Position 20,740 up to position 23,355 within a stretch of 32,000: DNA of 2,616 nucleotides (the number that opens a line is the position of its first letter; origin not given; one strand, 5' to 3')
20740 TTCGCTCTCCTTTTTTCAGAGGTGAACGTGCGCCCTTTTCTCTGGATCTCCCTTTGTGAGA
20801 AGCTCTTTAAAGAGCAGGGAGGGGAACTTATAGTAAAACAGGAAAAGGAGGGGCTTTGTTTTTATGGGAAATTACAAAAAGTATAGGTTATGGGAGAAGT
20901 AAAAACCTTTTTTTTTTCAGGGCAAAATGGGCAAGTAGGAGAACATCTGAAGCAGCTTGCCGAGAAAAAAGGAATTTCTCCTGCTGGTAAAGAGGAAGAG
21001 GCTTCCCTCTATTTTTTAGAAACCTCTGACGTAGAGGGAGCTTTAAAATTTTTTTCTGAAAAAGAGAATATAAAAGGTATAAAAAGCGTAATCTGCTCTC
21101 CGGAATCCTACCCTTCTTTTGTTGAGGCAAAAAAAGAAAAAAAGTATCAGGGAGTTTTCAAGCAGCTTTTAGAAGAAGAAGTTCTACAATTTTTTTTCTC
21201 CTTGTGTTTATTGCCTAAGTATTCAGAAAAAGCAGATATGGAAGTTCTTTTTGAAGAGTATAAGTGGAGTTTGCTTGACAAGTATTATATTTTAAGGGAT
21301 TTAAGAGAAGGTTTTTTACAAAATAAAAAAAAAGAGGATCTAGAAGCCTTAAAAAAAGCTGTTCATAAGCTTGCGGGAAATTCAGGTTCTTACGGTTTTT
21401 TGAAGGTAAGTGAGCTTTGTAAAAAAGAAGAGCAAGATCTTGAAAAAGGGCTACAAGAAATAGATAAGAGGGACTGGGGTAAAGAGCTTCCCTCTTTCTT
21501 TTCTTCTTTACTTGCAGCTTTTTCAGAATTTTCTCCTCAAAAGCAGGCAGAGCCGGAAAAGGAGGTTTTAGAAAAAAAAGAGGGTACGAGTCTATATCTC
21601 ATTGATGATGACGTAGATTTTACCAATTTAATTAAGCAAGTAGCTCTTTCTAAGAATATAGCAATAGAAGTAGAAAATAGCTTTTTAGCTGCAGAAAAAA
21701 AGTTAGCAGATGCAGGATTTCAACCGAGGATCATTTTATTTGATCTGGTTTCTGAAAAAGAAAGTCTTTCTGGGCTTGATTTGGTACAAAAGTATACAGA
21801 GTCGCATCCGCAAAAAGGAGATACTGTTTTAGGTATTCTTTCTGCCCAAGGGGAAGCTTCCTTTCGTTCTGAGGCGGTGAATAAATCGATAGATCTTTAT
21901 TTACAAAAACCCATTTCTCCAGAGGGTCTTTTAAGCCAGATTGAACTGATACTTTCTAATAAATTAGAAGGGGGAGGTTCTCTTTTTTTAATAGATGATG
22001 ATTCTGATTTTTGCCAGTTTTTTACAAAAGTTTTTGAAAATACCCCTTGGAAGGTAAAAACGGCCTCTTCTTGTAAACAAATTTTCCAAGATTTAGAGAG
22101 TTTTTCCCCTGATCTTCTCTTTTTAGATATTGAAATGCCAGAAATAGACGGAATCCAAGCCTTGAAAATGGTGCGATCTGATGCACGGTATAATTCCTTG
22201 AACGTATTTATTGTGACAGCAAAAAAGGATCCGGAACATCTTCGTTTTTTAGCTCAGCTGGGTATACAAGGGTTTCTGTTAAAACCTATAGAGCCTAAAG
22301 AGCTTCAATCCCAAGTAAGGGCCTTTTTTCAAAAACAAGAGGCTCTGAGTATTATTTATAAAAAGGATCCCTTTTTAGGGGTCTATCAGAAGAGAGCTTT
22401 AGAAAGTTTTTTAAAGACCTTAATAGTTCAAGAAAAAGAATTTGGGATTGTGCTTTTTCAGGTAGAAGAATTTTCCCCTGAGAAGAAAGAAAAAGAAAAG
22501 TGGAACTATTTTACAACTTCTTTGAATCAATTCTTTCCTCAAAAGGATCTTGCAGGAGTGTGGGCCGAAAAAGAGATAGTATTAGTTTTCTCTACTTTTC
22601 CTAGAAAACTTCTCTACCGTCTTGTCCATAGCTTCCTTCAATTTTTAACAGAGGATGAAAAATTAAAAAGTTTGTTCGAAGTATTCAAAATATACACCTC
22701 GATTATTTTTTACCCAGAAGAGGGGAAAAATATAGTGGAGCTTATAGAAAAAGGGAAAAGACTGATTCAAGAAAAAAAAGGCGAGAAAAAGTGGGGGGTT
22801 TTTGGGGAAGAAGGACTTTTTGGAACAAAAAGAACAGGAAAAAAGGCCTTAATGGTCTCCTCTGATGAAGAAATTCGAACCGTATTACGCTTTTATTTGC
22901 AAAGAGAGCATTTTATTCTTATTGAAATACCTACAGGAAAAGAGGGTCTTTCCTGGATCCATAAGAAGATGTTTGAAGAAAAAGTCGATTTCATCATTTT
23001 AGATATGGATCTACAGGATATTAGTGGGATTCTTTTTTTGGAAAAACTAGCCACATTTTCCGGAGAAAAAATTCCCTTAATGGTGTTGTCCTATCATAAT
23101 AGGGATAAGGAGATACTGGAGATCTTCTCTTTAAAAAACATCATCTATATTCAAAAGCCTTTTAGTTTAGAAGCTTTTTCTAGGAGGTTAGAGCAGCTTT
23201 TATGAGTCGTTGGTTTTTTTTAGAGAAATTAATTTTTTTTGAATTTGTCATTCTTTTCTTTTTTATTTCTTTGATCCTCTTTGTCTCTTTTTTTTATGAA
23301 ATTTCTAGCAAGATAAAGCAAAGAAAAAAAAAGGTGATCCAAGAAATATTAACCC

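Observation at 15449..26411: Candidate regulated glycan system: processive GT2 synthase, GT25, GT11, UDP-sugar pyrophosphorylase, two HEAT envelope proteins and an atypical phosphorelay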

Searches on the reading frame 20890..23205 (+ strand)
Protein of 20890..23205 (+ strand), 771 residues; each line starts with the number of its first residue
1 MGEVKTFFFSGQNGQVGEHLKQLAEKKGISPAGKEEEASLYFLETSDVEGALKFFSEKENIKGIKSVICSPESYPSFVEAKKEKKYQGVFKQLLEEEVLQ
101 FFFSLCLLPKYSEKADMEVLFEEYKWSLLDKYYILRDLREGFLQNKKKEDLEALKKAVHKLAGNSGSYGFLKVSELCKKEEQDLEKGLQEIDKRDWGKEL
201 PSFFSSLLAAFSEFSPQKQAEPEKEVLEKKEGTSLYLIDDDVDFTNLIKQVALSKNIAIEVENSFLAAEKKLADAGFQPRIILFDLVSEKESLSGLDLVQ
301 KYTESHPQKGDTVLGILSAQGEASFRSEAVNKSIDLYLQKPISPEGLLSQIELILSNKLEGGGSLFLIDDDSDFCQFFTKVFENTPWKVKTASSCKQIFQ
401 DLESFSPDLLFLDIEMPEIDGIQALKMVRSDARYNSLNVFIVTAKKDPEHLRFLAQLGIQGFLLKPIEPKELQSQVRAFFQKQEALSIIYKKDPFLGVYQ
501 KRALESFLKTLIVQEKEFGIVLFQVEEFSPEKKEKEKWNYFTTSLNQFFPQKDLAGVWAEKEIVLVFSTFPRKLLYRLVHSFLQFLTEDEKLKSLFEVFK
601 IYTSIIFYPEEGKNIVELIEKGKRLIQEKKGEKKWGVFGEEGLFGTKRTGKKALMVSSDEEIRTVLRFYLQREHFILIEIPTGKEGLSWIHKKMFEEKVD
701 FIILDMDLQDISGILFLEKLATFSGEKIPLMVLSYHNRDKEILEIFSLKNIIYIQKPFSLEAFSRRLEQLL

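Call 3: search_protein_families(library=pfam, proteins=[window:20890-23205:+], max_evalue=0.01)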
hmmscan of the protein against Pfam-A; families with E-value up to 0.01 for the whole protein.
window:20890-23205:+ (771 aa): 2 families
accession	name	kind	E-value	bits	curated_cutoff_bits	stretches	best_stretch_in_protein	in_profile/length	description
PF00072.30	Response_reg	-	1e-45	154.9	30.2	3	366-476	2-110/111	Response regulator receiver domain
PF01627.28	Hpt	-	2.4e-06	28.1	24.6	1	136-192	15-67/84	Hpt domain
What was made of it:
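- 20890..23205 (+): Multi-domain phosphorelay protein, 771 aa: Hpt-REC1-REC2-GGDEF*-REC3. Pfam finds Hpt plus three REC domains (call 3).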

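Call 4: search_protein_families(library=ncbifam, proteins=[window:20890-23205:+], max_evalue=0.01)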
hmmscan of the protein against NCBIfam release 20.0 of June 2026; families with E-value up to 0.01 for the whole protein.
window:20890-23205:+ (771 aa): 95 families (the best 25 are shown)
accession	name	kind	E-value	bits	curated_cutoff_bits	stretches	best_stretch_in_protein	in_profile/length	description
TIGR02154.1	PhoB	equivalog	1.1e-29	103.4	296.2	3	365-483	5-123/226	phosphate regulon transcriptional regulator PhoB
NF053854.1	RespRegPhoBBctds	equivalog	2.3e-28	99.1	270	2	366-565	2-192/225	two-component system response regulator PhoB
TIGR02875.1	spore_0_A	equivalog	8.5e-25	87.5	200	3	365-484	5-126/262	sporulation transcription factor Spo0A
NF007005.1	PRK09468.1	equivalog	1.1e-24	87.2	331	3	365-484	6-123/237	osmolarity response regulator transcription factor OmpR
NF007969.0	PRK10693.1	equivalog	3.3e-22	78.9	329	2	364-469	9-112/337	two-component system response regulator RssB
NF040689.1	MtrAB_MtrA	equivalog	1.9e-21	76.5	300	2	366-484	2-117/219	MtrAB system response regulator MtrA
NF051850.1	RespRegRprY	equivalog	2.5e-21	76.2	370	2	652-771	6-120/234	response regulator transcription factor RprY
NF045944.1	ResRegRpaBCyano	equivalog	6.3e-21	74.8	330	2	367-503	2-135/229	response regulator transcription factor RpaB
NF041734.1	resp_reg_RppA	equivalog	1.3e-20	73.7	250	3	365-486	3-124/229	two-component system response regulator RppA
NF007935.0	PRK10651.1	equivalog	1.3e-20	73.5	250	2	388-478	34-122/216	two-component system response regulator NarL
NF033117.2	vanR_ACDEGLN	exception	5.7e-20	71.9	350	2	366-484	2-117/226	VanR-ABDEGLN family response regulator transcription factor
NF012023.0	PRK15479.1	equivalog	8.7e-20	71.2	337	2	365-484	3-120/224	transcriptional regulator TctD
TIGR01818.1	ntrC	equivalog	1.6e-19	70.1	558.6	2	366-484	2-119/463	nitrogen regulation protein NR(I)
NF008318.0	PRK11107.1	equivalog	5.3e-19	67.8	890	1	226-486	530-791/920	two-component sensor histidine kinase BarA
NF008296.0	PRK11083.1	equivalog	1e-18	67.6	273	2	365-485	6-123/228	two-component system response regulator CreB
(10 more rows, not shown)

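Call 14: list_cluster_members(proteins=[P0001, window:20890-23205:+, window:23202-24281:+, window:19393-20886:+, window:24285-25373:+, window:15449-17164:+, window:17223-17855:+, window:25398-26411:-])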
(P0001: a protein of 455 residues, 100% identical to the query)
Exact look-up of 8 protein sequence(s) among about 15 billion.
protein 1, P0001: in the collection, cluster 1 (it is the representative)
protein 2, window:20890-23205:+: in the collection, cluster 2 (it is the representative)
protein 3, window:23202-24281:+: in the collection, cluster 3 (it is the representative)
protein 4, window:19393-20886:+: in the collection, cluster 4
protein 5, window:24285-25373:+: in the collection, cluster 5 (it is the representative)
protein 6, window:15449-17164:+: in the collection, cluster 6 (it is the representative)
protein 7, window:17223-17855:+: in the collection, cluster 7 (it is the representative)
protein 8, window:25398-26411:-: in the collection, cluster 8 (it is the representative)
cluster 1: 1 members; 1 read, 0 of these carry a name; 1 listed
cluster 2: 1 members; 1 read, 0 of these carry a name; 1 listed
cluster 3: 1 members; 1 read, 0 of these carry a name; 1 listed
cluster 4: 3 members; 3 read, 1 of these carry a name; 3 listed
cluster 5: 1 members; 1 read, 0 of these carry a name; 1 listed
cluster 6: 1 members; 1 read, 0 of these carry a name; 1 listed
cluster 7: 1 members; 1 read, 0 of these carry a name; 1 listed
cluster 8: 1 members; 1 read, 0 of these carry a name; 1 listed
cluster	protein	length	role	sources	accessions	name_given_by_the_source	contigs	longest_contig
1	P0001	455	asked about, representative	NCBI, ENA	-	-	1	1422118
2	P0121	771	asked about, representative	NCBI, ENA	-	-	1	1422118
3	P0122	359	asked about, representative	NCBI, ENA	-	-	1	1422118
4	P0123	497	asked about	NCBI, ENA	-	-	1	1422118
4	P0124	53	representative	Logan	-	-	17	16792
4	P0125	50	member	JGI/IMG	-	20S proteasome subunit beta 4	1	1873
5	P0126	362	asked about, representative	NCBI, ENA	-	-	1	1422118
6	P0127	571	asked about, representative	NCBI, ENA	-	-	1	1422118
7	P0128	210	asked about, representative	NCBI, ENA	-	-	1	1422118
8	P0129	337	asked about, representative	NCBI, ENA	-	-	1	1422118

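Call 15: search_protein_families(library=pfam, proteins=[window:20890-23205:+], max_evalue=10)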
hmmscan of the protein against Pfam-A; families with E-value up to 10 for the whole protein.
window:20890-23205:+ (771 aa): 4 families
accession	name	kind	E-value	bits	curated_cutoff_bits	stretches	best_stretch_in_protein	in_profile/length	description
PF00072.30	Response_reg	-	1e-45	154.9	30.2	3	366-476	2-110/111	Response regulator receiver domain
PF01627.28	Hpt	-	2.4e-06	28.1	24.6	1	136-192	15-67/84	Hpt domain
PF21332.3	AmiR_N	-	0.017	15.5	27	1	408-475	42-106/111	AmiR, N-terminal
PF22728.1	NCH1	-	0.032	14.4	27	1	37-128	25-118/173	NACHT C-terminal Helical domain 1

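Call 25: search_protein_families(library=pfam, alignment_id=A2, max_evalue=0.001)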
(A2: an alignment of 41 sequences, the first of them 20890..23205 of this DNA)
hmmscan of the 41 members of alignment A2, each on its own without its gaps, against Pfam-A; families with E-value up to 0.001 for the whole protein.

A. member 1, window:20890-23205:+ (771 aa): 2 families
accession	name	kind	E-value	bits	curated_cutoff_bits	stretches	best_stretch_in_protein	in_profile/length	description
PF00072.30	Response_reg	-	1e-45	154.9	30.2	3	366-476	2-110/111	Response regulator receiver domain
PF01627.28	Hpt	-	2.4e-06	28.1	24.6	1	136-192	15-67/84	Hpt domain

B. families by the number of members that match (of 41 scanned): 10 families
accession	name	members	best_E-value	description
PF00072.30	Response_reg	40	1.8e-78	Response regulator receiver domain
PF01627.28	Hpt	23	4.2e-11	Hpt domain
PF00990.26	GGDEF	19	1.4e-39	Diguanylate cyclase, GGDEF domain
PF03824.22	NicO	1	1.6e-11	High-affinity nickel-transport protein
PF13386.12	DsbD_2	1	1.5e-08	Cytochrome C biogenesis protein transmembrane region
PF05887.16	Trypan_PARP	1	6.6e-05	Procyclic acidic repetitive protein (PARP)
PF22335.1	Cas10-Cmr2_palm2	1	0.00027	Cas10/Cmr2, second palm domain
PF17853.6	GGDEF_2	1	0.00065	GGDEF-like domain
PF20274.4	cREC_REC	1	0.00068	Cyclic-phosphate processing Receiver domain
PF05690.20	ThiG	1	0.00098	Thiazole biosynthesis protein ThiG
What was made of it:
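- Of 41 sampled upstream genes, 40 have REC, 23 have Hpt and 19 have GGDEF (call 25).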

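Call 69: search_protein_families(library=padloc, proteins=[window:20890-23205:+], max_evalue=0.001)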
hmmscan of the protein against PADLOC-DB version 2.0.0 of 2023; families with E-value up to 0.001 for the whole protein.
window:20890-23205:+ (771 aa): 2 families
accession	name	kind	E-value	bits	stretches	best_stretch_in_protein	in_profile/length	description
PDLC00405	SduA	-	0.00024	18.7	0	365-423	9-67/323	DUF4263 domain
PDLC04725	PDC-M60B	-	0.00077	17.3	0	367-420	8-63/158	-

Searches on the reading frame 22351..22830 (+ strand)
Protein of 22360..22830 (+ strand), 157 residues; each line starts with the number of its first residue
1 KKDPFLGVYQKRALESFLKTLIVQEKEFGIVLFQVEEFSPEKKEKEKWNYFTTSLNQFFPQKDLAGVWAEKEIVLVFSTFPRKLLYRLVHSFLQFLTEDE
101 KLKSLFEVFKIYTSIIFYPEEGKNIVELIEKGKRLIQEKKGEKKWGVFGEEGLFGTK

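Call 15: search_protein_families(library=pfam, proteins=[window:22360-22830:+], max_evalue=10)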
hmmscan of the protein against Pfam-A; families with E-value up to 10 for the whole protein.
window:22360-22830:+ (157 aa): 2 families
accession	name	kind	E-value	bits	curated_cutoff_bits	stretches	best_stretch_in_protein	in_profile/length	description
PF00990.26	GGDEF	-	0.0093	16.2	23.8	1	51-142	62-157/161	Diguanylate cyclase, GGDEF domain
PF07688.17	KaiA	-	0.15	12.7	22.2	1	5-27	5-27/122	KaiA C-terminal domain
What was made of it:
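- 22351..22827 (+): Degenerate GGDEF domain (aa 488-646). GGDEF is replaced by AEKEI, and the I-site RxxD by PQKD. Pfam GGDEF E=0.009 (call 15).
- Checked: The excised segment scores only E=0.009 against Pfam GGDEF (call 15).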

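Call 80: search_solved_structures(query=A6, max_evalue=1)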
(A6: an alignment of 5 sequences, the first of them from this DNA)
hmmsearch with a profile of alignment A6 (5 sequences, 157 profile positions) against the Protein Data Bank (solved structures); distinct sequences matched with E-value up to 1: 5.
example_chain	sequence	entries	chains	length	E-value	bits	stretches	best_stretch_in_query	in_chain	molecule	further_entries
4urq_U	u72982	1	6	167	4.3e-05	26.5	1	63-147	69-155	DIGUANYLATE CYCLASE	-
4urg_A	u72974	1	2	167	5e-05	26.3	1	63-147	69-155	DIGUANYLATE CYCLASE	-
4urs_A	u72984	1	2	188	0.00011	25.2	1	63-146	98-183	DIGUANYLATE CYCLASE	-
3ezu_A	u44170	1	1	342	0.071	16.1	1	31-110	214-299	GGDEF domain protein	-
6zxm_A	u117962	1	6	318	0.27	14.2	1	5-102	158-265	Putative GGDEF/response regulator receiver domain protein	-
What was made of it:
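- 22351..22827 (+): The profile hits only DGC chains in the PDB (call 80).
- On Diguanylate cyclase (GGDEF): The domain is homologous to GGDEF (calls 15, 80) but cannot be a cyclase by the established motif requirement.
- Checked: A profile of the five closest chlamydial segments hits only diguanylate cyclase/GGDEF chains in the PDB, best E=4.3e-5 (call 80).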
